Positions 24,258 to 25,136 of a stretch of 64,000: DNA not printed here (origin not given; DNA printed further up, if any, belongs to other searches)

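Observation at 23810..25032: Second Gre-factor paralog coupled to an sce7726-like PD-(D/E)xK protein: candidate two-gene module of unknown function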

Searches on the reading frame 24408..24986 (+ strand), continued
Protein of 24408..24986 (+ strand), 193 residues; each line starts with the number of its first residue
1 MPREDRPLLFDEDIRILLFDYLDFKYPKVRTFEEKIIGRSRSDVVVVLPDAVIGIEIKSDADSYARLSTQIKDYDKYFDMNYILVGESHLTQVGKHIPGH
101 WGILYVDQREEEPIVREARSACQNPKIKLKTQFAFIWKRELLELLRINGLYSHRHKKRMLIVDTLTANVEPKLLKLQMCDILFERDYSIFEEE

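Call 48: search_dna_similar(query=window:24408-24986:+, collection=phages, mode=protein, max_evalue=0.001, max_rows=25)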
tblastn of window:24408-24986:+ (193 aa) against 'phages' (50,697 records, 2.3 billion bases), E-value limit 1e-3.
Records with a match: 621; places in all: 621; records where one place covers at least 80% of the query: 7.
Best place of each record, by identity: <60% 621.
By first word of the organism name: Staphylococcus 266; Bacillus 209; Enterococcus 69; Listeria 54; Lactobacillus 7; Gordonia 4; Brochothrix 4; Bacteriophage 2; Mycolicibacterium 1; Phage 1; and 4 more.
By host as written in the record: Staphylococcus aureus 85; - 62; Listeria monocytogenes 43; Bacillus cereus 25; Staphylococcus sp. 20; Enterococcus faecalis 20; Bacillus subtilis 19; Bacillus thuringiensis subsp. kurstaki 18; and 153 more.
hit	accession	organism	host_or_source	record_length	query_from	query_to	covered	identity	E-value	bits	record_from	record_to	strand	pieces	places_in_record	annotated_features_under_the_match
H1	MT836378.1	Bacteriophage sp.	human fecal samples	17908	8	188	94%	38.1%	8e-39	146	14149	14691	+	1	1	record has no annotation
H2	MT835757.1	Bacteriophage sp.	human fecal samples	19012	5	175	89%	32.8%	5e-11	66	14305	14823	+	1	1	record has no annotation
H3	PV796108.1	Bacillus phage Edson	Bacillus cereus BC102p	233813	11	160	78%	35.9%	7e-18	86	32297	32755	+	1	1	hypothetical protein (x2)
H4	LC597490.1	Bacillus phage vB_BceM_WH1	Bacillus cereus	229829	11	160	78%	35.3%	9e-18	86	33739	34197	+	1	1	hypothetical protein_gp062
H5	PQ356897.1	Mycolicibacterium phage Mycofy1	Mycolicibacterium smegmatis MC2 155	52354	11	185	91%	26.0%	2e-8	59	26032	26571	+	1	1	hypothetical protein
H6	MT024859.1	Gordonia phage DumpsterDude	Gordonia terrae 3612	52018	9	175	87%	27.0%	2e-7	56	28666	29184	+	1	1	32: hypothetical protein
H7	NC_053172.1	Gordonia phage DumpsterDude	Gordonia terrae 3612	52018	9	175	87%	27.0%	2e-7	56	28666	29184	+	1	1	32: hypothetical protein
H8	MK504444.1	Lactobacillus phage 3-521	Lactobacillus brevis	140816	1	147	76%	30.6%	7e-7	54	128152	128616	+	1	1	hypothetical protein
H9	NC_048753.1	Lactobacillus phage 3-521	Lactobacillus brevis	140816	1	147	76%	30.6%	7e-7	54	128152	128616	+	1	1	hypothetical protein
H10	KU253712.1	Bacillus phage Eldridge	Bacillus megaterium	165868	4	184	94%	23.6%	3e-8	58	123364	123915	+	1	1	hypothetical protein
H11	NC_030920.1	Bacillus phage Eldridge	Bacillus megaterium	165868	4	184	94%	23.6%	3e-8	58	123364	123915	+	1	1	hypothetical protein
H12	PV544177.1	Enterococcus phage Revolver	Enterococcus faecalis ATCC 33186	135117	1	145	75%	29.0%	1e-9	62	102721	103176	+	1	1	hypothetical protein (x2)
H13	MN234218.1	Gordonia phage Powerball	Gordonia rubripertincta NRRL B-16540 SEA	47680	33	175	74%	29.0%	5e-6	52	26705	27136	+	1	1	32: exonuclease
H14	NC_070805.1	Gordonia phage Powerball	Gordonia rubripertincta NRRL B-16540 SEA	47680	33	175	74%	29.0%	5e-6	52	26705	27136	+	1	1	32: exonuclease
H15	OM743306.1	Bacillus phage vB_BcgM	Bacillus mycoides MC118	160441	9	145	71%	29.7%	3e-11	67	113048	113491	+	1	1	nuclease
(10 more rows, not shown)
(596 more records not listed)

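Call 53: search_protein_families(library=padloc, proteins=[L175:2537-2866:-, L175:3127-3504:+, L175:3504-4346:+, L175:4342-4578:+, L175:4581-5297:+, L175:605-1036:-, L175:1036-1446:-], max_evalue=0.01)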
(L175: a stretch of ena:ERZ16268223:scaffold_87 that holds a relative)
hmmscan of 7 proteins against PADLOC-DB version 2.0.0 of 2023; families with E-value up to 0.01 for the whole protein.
L175:2537-2866:- (109 aa): 24 families
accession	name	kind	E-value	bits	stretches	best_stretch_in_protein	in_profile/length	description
PDLC03665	Control_protein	-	6.6e-18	62.8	1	6-68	8-73/77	control protein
PDLC03671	Control_protein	-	1.9e-16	58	1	3-70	11-78/84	control protein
PDLC03664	Control_protein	-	9.2e-16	56.1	1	7-66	14-73/74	control protein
PDLC03666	Control_protein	-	1.5e-14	52.1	1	3-68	3-68/77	control protein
PDLC02926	HTH_VI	-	7.6e-14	49.8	1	7-83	2-78/92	-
PDLC04142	capH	-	7e-12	44.3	1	3-105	3-100/103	capH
PDLC03668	Control_protein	-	6.6e-10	37.4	1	11-68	13-70/79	control protein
PDLC04775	PDC-M69A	-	1.3e-08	33.3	1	5-103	6-104/113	-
PDLC03951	RmrA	-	1.7e-08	31.9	1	8-93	10-95/400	-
PDLC03953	RmrA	-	1.3e-07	29.1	1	5-67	4-65/373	-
PDLC03536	REase_II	-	1.9e-07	29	1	12-68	16-72/237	Type II restriction enzyme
PDLC03947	RmrA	-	7.1e-07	26.4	1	5-84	10-87/383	-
PDLC03954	RmrA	-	1.2e-06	25.8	1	3-104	7-109/380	-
PDLC03952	RmrA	-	2.3e-06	24.7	1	5-93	21-108/395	-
PDLC04757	PDC-M64B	-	2e-05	22.6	1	6-96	29-108/128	-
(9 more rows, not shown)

L175:3127-3504:+ (126 aa): 1 family
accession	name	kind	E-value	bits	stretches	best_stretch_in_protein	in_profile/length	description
PDLC03961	ShosA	-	0.00016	19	1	66-110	208-252/303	-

L175:3504-4346:+ (281 aa): 49 families (the best 25 are shown)
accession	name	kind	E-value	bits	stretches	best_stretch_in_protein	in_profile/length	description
PDLC01136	RT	-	1.8e-28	97.7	1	4-197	75-257/263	RT (reverse transcriptase)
PDLC03754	RT_UG17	-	2.4e-27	93.9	1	26-222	95-294/429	DRT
PDLC02063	Cas1_IIIb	-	1.5e-21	74.6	1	5-270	80-316/617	-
PDLC03779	RT_UG4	-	6.1e-21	72.8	1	41-241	100-293/307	DRT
PDLC03768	Drt3a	-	2.6e-20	71.3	1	49-216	125-276/411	DRT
PDLC03755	RT_UG18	-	1.8e-18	65.1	1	8-195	68-258/295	DRT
PDLC03764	RT_UG26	-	1.4e-16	58.3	1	28-217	98-291/398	DRT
PDLC03777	RT_UG38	-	8.5e-16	56.5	1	4-222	7-227/309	DRT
PDLC03763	RT_UG25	-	2.1e-15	54.1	1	59-180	405-530/870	DRT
PDLC03771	RT_UG32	-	2.7e-15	54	1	48-158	149-259/521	DRT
PDLC03757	Drt2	-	3.9e-15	53.8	2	105-223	285-408/502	DRT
PDLC03775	RT_UG36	-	1.9e-14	51.5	1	58-175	140-259/557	DRT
PDLC02175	Drt3a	-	7.3e-14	49.8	1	62-180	110-231/417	-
PDLC03758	RT_UG20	-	2.2e-13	48.1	1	44-165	128-249/511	DRT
PDLC02174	Drt3a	-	3e-13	47.8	1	60-224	109-273/403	-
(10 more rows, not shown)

L175:4342-4578:+ (79 aa): 0 families

L175:4581-5297:+ (239 aa): 0 families

L175:605-1036:- (143 aa): 0 families

L175:1036-1446:- (136 aa): 0 families

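Call 54: search_protein_families(library=ncbifam, proteins=[L169:5001-5357:+], max_evalue=0.01)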
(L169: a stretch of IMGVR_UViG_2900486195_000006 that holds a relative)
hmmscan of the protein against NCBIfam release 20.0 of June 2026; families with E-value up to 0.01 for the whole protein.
L169:5001-5357:+ (119 aa): 1 family
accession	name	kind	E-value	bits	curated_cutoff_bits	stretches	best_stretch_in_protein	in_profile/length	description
NF033832.1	sce7726_fam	subfamily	1.7e-31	109.6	70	1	2-109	37-143/184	sce7726 family protein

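Call 64: search_protein_representatives(alignment_id=A1)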
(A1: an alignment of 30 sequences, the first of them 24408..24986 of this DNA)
Query: 30 sequences, 191 profile positions. Proteins with E-value up to 0.001 (for the whole library): 5368; up to 1e-10: 2672; up to 1e-30: 141. The best 150 are listed.
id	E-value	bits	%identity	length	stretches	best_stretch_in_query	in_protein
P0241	1.0e-78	279.8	-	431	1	2-188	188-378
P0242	1.3e-78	279.4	-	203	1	4-189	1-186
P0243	4.5e-78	277.7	-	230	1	4-189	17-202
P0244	1.4e-75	269.5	-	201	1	4-188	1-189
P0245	3.2e-75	268.3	-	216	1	2-189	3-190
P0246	9.1e-74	263.6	-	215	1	4-189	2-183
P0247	4.6e-73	261.3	-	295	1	4-188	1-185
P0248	1.8e-70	252.8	-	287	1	4-189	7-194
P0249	7.0e-70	250.9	-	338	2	4-111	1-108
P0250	1.2e-67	243.6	-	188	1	3-184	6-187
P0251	2.2e-66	239.5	-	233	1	3-183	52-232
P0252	1.2e-64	233.8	-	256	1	4-167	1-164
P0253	7.5e-63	228.0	-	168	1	6-162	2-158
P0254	1.5e-62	227.1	-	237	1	6-189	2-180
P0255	9.5e-62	224.4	-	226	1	5-189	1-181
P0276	2.3e-53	197.1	-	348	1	4-185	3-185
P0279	8.8e-53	195.2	-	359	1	5-188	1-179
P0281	3.1e-52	193.4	-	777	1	4-189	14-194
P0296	2.8e-49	183.7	-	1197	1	5-187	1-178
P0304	2.2e-46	174.3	-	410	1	5-189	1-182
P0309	1.6e-45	171.5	-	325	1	3-188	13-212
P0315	1.4e-44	168.4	-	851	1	3-189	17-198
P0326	7.3e-41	156.3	-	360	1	6-186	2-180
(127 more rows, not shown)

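Call 65: search_protein_families(library=pfam, proteins=[P0241, P0281, P0296, P0315, P0304, P0276, P0279, P0326, P0249, P0309], max_evalue=0.001)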
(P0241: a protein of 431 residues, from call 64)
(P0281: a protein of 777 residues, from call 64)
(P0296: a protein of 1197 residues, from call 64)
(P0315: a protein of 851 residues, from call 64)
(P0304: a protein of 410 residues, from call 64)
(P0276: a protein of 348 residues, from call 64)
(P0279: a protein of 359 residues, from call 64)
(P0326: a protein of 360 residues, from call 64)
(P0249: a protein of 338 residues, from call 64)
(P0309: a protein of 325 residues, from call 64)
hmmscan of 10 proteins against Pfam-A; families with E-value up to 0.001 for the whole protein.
P0241 (431 aa): 5 families
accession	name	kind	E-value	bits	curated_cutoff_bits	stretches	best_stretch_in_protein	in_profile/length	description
PF01202.28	SKI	-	6.6e-33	114.5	22.1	1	10-163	1-158/159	Shikimate kinase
PF13238.12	AAA_18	-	3.9e-09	37.5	29.4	1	4-112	1-110/128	AAA domain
PF13207.12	AAA_17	-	4.6e-06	27.4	27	1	7-120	1-129/136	AAA domain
PF13671.12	AAA_33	-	1.3e-05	26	27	1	4-41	2-39/143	AAA domain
PF01712.25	dNK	-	0.00014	22.1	27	0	83-142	113-175/203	Deoxynucleoside kinase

P0281 (777 aa): 3 families
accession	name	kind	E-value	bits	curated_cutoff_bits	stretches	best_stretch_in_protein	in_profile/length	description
PF04851.21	ResIII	-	6.4e-11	42.9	22.5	1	418-492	1-81/164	Type III restriction enzyme, res subunit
PF00176.29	SNF2-rel_dom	-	1.1e-10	41.6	24.9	1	424-633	1-139/290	SNF2-related domain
PF00270.35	DEAD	-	0.0004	20.6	26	0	423-473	2-53/167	DEAD/DEAH box helicase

P0296 (1197 aa): 4 families
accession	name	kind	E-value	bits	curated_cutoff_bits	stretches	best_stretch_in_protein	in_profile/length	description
PF04851.21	ResIII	-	1.2e-09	38.8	22.5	1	407-479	2-80/164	Type III restriction enzyme, res subunit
PF00271.37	Helicase_C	-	1.5e-09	38.5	23.5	1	812-926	8-110/110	Helicase conserved C-terminal domain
PF00176.29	SNF2-rel_dom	-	4.3e-06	26.5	24.9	1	418-679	7-194/290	SNF2-related domain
PF00270.35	DEAD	-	2.4e-05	24.5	26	0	411-461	2-53/167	DEAD/DEAH box helicase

P0315 (851 aa): 4 families
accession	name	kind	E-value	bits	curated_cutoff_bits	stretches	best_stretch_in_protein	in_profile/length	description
PF04851.21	ResIII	-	5.9e-13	49.5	22.5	1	416-564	2-147/164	Type III restriction enzyme, res subunit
PF00271.37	Helicase_C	-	1.7e-08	35.2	23.5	1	588-665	38-110/110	Helicase conserved C-terminal domain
PF00176.29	SNF2-rel_dom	-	1.4e-07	31.4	24.9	1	424-561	8-145/290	SNF2-related domain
PF00270.35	DEAD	-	9.7e-06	25.9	26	1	420-567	2-145/167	DEAD/DEAH box helicase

P0304 (410 aa): 0 families

P0276 (348 aa): 2 families
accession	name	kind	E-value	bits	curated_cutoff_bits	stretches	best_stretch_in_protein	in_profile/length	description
PF01035.26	DNA_binding_1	-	5.2e-25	87.5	27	1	262-340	2-80/81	6-O-methylguanine DNA methyltransferase, DNA binding domain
PF02870.21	Methyltransf_1N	-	9.2e-05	23.4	21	0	234-255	49-70/71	6-O-methylguanine DNA methyltransferase, ribonuclease-like domain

P0279 (359 aa): 0 families

P0326 (360 aa): 0 families

P0249 (338 aa): 0 families

P0309 (325 aa): 0 families

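Call 66: search_protein_families(library=pfam, proteins=[L064:5104-5748:-, L064:3404-4144:+, L064:6668-7108:+, L064:7112-8347:+], max_evalue=0.001)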
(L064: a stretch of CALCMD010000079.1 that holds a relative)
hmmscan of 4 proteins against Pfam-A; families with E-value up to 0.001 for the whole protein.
L064:5104-5748:- (214 aa): 0 families

L064:3404-4144:+ (247 aa): 1 family
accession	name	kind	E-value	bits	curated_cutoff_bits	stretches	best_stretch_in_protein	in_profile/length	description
PF07076.17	DUF1344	-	9.5e-07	29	23.1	1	180-228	4-48/60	Protein of unknown function (DUF1344)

L064:6668-7108:+ (147 aa): 5 families
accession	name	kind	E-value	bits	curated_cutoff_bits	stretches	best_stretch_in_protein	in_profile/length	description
PF01842.31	ACT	-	5.7e-09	36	27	1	73-132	4-61/66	ACT domain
PF13291.12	ACT_4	-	9e-08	33.1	27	1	70-139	7-76/80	ACT domain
PF13740.12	ACT_6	-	3.2e-05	24.2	23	1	78-118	11-50/76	ACT domain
PF22629.2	ACT_AHAS_ss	-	0.0003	21.3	27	1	75-138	4-65/67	AHAS small subunit-like ACT domain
PF02796.21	HTH_7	-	0.00047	20.7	23.8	1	25-56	14-43/45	Helix-turn-helix domain of resolvase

L064:7112-8347:+ (412 aa): 2 families
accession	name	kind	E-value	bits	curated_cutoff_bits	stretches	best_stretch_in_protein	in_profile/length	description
PF00742.24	Homoserine_dh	-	6.6e-67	225.1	22.9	1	140-318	1-173/173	Homoserine dehydrogenase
PF03447.22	NAD_binding_3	-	1.5e-09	39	24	1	16-132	1-116/116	Homoserine dehydrogenase, NAD binding domain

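Call 80: get_annotated_region(hit=H13, flank=3500)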
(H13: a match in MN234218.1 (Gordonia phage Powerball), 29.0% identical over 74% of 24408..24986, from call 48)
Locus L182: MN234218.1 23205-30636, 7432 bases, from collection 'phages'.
description: Gordonia phage Powerball, complete genome.
organism: Gordonia phage Powerball (NCBI taxid 2599847)
taxonomy: Viruses; Duplodnaviria; Heunggongvirae; Uroviricota; Caudoviricetes; Powerballvirus; Powerballvirus powerball
host: Gordonia rubripertincta NRRL B-16540 SEA; source: soil; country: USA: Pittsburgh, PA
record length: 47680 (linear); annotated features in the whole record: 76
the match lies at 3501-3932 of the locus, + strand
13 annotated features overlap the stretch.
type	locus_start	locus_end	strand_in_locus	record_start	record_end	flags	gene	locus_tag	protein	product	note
CDS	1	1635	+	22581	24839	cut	26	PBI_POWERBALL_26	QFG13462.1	minor tail protein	-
CDS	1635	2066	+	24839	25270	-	27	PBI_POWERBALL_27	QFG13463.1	hypothetical protein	-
CDS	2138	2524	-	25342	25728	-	28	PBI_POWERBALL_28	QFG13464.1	HicB-like antitoxin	antitoxin in toxin/antitoxin system, HicB-like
CDS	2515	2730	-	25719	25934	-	29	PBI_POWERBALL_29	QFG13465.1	HicA-like toxin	toxin in toxin/antitoxin system, HicA-like; toxin in toxin/antitoxin system, HicA-like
CDS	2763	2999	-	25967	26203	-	30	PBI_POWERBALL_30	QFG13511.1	hypothetical protein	-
CDS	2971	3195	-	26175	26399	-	31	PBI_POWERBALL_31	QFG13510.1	hypothetical protein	-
CDS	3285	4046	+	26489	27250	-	32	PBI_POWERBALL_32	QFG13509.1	exonuclease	-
CDS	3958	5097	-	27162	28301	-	33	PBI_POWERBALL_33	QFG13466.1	hypothetical protein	-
CDS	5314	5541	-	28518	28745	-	34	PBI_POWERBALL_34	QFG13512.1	hypothetical protein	-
CDS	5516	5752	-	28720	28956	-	35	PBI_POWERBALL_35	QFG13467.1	hypothetical protein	-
CDS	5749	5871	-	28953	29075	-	36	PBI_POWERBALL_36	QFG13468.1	hypothetical protein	-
CDS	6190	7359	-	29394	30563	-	37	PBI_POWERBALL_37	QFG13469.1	tyrosine integrase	-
CDS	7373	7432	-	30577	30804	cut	38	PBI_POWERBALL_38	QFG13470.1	helix-turn-helix DNA-binding protein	-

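Call 81: get_annotated_region(hit=H15, flank=4000)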
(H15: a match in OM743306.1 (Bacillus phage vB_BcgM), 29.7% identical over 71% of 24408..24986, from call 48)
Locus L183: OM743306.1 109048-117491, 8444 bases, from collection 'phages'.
description: Bacillus phage vB_BcgM, complete genome.
organism: Bacillus phage vB_BcgM (NCBI taxid 2918264)
taxonomy: Viruses; Duplodnaviria; Heunggongvirae; Uroviricota; Caudoviricetes; Herelleviridae; Bastillevirinae; Bequatrovirus
host: Bacillus mycoides MC118; source: -; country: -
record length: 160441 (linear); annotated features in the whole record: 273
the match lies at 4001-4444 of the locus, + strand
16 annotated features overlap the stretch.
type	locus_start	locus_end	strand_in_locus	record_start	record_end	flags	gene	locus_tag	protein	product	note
CDS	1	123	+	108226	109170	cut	-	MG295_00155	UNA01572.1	exonuclease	-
CDS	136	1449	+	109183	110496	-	-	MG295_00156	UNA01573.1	tail fibers protein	-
CDS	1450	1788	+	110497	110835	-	-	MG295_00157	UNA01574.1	hypothetical protein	-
CDS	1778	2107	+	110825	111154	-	-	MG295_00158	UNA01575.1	hypothetical protein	-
CDS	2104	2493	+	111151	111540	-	-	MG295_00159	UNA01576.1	membrane protein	-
CDS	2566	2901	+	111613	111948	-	-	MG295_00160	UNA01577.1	hypothetical protein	-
CDS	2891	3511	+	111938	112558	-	-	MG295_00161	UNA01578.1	hypothetical protein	-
CDS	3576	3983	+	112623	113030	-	-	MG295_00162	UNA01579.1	hypothetical protein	-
CDS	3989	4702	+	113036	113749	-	-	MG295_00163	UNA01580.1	nuclease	-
CDS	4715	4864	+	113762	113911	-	-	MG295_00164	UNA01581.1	hypothetical protein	-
CDS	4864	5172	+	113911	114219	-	-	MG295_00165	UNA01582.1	hypothetical protein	-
CDS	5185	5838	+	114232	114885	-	-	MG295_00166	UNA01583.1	hypothetical protein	-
CDS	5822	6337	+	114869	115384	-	-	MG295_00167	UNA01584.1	hypothetical protein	-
CDS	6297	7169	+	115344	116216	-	-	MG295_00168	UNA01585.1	hypothetical protein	-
CDS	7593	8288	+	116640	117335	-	-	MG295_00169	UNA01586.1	helix-turn-helix DNA binding domain protein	-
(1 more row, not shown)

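Call 84: fold_search(model_id=the predicted structure, library=viral)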
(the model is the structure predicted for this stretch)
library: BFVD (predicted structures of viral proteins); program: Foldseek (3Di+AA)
matches with E <= 10: 654; with E <= 0.001: 22
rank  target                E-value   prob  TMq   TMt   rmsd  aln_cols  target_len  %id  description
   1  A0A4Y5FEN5            1.6e-13  1.00  0.77  0.70   3.2       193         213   22  Uncharacterized protein [Lactobacillus phage 521B]
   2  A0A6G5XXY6            2.6e-13  1.00  0.79  0.60   4.7       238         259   22  (no name in the UniProt tables at hand)
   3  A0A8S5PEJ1            4.8e-07  1.00  0.41  0.38  15.9       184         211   15  DNA repair protein [Siphoviridae sp. cthL03]
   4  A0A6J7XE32            1.9e-06  1.00  0.50  0.41   9.9       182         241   14  Uncharacterized protein [uncultured Caudovirales phage]
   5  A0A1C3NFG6            2.4e-06  1.00  0.45  0.33  20.6       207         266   15  (no name in the UniProt tables at hand)
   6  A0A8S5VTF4            5.2e-06  1.00  0.48  0.44   7.0       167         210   16  Uncharacterized protein [Ackermannviridae sp.]
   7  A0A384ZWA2            6.3e-06  1.00  0.48  0.62   6.9       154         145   20  Putative MmcB-like DNA repair protein [Dickeya phage vB_DsoM_JA13]
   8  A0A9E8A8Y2            8.0e-06  1.00  0.45  0.43  10.8       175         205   13  (no name in the UniProt tables at hand)
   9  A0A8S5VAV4            9.7e-06  1.00  0.47  0.46  14.7       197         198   14  DNA repair protein [Siphoviridae sp. ct0vA12]
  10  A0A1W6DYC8            9.7e-06  1.00  0.42  0.41  12.5       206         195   13  Uncharacterized protein [Aeromonas phage phiA8-29]
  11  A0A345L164            1.0e-05  1.00  0.41  0.35  15.0       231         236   16  Uncharacterized protein [Gordonia phage Apricot]
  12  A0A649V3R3            3.0e-05  1.00  0.48  0.36  10.0       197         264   11  (no name in the UniProt tables at hand)
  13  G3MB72                3.0e-05  1.00  0.49  0.42  11.5       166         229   19  Gp692 [Bacillus phage G]
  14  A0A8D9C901            3.6e-05  1.00  0.47  0.43   7.2       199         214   14  Gp1.5 [uncultured marine phage]
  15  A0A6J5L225            3.8e-05  1.00  0.40  0.32  10.2       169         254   16  Uncharacterized protein [uncultured Caudovirales phage]
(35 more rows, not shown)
